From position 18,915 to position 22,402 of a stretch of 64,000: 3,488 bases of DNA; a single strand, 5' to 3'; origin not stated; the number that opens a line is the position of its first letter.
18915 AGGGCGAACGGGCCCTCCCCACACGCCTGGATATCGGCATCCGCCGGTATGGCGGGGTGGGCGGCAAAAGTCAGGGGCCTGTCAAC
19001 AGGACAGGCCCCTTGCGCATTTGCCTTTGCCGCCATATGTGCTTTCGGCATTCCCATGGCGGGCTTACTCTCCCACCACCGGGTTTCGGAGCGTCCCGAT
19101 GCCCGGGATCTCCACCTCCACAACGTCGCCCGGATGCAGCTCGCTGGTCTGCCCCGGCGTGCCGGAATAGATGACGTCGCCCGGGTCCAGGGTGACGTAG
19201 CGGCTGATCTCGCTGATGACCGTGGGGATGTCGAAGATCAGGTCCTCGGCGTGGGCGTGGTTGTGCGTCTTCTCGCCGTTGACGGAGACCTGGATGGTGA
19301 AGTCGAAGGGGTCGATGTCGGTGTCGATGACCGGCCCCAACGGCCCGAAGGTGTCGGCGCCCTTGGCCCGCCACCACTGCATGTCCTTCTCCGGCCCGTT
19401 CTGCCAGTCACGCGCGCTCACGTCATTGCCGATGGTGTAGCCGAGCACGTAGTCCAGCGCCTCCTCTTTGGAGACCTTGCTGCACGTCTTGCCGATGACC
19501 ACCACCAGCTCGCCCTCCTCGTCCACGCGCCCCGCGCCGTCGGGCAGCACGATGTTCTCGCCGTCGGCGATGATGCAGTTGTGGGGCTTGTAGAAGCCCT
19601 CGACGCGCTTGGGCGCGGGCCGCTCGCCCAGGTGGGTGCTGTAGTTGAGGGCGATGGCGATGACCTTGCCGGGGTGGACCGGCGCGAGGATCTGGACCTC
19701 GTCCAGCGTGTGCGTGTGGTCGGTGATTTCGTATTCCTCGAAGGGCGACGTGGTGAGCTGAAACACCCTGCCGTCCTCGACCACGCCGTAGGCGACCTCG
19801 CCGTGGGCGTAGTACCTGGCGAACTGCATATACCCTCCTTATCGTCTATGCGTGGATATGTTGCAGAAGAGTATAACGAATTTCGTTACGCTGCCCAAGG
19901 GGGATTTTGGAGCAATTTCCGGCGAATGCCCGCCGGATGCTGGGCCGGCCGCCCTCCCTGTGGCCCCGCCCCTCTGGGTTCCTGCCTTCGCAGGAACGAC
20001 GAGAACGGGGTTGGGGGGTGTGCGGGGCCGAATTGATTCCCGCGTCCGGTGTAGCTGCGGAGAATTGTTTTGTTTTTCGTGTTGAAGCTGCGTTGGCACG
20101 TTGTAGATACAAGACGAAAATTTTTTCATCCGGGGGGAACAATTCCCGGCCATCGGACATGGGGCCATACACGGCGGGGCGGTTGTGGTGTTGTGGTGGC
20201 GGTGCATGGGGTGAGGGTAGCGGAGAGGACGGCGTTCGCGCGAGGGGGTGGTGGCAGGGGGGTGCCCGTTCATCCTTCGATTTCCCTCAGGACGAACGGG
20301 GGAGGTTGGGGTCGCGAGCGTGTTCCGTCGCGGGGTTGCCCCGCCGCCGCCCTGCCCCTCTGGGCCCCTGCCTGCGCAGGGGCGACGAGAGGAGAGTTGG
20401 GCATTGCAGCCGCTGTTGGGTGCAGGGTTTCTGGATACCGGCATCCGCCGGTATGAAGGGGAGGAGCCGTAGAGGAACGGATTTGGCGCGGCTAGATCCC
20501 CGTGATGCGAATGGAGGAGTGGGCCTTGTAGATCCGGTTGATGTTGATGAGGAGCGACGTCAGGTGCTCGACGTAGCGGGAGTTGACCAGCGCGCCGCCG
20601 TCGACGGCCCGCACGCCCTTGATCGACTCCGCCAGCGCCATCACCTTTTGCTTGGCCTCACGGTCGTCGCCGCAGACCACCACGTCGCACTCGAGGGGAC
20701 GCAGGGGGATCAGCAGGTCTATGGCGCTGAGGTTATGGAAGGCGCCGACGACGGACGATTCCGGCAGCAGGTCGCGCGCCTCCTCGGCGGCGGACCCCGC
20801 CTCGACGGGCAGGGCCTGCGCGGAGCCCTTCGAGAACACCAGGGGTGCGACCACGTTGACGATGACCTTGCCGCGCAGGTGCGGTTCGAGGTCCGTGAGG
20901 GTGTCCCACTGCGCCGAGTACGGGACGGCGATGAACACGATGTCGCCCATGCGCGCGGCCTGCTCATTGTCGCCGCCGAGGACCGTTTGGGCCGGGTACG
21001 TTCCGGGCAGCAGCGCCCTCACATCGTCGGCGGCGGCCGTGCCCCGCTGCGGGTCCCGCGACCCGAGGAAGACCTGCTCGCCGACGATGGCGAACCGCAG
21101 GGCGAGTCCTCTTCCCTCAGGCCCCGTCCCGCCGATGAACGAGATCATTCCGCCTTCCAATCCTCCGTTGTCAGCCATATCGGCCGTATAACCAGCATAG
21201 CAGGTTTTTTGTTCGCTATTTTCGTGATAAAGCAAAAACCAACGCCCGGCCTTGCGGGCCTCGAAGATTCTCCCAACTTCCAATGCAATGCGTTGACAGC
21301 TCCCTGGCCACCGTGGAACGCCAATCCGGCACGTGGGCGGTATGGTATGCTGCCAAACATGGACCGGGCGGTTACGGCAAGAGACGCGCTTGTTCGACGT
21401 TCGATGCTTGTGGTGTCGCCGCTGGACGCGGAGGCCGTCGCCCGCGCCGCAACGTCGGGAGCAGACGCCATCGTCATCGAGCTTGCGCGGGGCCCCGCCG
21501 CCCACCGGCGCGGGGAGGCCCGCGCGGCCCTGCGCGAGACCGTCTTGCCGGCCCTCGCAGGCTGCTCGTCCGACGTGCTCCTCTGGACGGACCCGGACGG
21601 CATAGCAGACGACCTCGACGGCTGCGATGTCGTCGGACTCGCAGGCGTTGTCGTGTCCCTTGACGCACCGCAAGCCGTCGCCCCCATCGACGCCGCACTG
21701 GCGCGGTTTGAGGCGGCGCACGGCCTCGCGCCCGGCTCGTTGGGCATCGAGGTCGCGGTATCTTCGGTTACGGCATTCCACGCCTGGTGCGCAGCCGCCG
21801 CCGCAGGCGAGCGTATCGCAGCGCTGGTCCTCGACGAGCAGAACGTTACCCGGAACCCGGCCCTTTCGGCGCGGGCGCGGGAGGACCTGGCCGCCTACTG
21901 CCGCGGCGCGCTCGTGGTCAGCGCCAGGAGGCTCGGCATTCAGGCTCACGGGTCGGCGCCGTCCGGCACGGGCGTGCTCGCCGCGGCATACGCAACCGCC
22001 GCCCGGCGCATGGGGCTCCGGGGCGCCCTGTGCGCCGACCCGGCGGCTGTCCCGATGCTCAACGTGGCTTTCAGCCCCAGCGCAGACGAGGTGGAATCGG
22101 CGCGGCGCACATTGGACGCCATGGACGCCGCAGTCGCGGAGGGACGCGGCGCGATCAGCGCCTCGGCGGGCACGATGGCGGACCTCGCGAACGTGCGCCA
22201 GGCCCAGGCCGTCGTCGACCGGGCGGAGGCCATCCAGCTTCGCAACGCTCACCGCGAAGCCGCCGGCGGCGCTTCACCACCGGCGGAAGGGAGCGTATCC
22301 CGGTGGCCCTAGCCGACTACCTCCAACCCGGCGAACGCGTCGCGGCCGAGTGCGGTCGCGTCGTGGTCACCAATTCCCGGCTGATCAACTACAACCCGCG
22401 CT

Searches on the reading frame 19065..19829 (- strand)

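Call 11: search_protein_families(library=pfam, proteins=[window:19065-19829:-])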
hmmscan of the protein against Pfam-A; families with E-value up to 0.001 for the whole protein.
window:19065-19829:- (254 aa): 2 families
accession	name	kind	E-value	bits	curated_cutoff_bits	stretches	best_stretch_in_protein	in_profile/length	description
PF01557.24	FAA_hydrolase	-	6.5e-63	212.7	23.9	1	55-252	1-214/214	Fumarylacetoacetate (FAA) hydrolase C-terminal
PF10370.14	Rv2993c-like_N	-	8.6e-12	46.2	21.3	1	1-50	1-50/50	Rv2993c-like, N-terminal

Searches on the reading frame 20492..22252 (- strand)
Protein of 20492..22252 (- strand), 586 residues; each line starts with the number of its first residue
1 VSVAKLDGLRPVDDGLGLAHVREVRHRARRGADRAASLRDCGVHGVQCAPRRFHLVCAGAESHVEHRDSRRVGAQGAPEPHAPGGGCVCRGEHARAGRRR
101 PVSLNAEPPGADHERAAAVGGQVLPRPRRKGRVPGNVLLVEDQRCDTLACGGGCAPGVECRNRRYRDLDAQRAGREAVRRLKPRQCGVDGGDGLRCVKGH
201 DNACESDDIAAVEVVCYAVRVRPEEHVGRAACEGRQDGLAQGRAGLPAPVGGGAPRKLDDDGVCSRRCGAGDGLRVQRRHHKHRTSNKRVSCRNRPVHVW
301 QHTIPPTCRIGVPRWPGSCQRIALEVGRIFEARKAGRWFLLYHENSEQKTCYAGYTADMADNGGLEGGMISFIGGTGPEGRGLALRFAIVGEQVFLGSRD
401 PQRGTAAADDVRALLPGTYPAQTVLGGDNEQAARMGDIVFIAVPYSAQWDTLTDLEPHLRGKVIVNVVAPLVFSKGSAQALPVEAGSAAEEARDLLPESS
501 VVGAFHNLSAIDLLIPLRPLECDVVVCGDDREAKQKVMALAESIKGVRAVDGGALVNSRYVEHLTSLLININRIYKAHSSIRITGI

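Call 11: search_protein_families(library=pfam, proteins=[window:20492-22252:-])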
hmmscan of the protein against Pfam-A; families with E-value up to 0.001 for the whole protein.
window:20492-22252:- (586 aa): 1 family
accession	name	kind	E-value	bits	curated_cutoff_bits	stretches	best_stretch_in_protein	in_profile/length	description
PF03807.23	F420_oxidored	-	4.1e-13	50.2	21.6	1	370-470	2-94/94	NADP oxidoreductase coenzyme F420-dependent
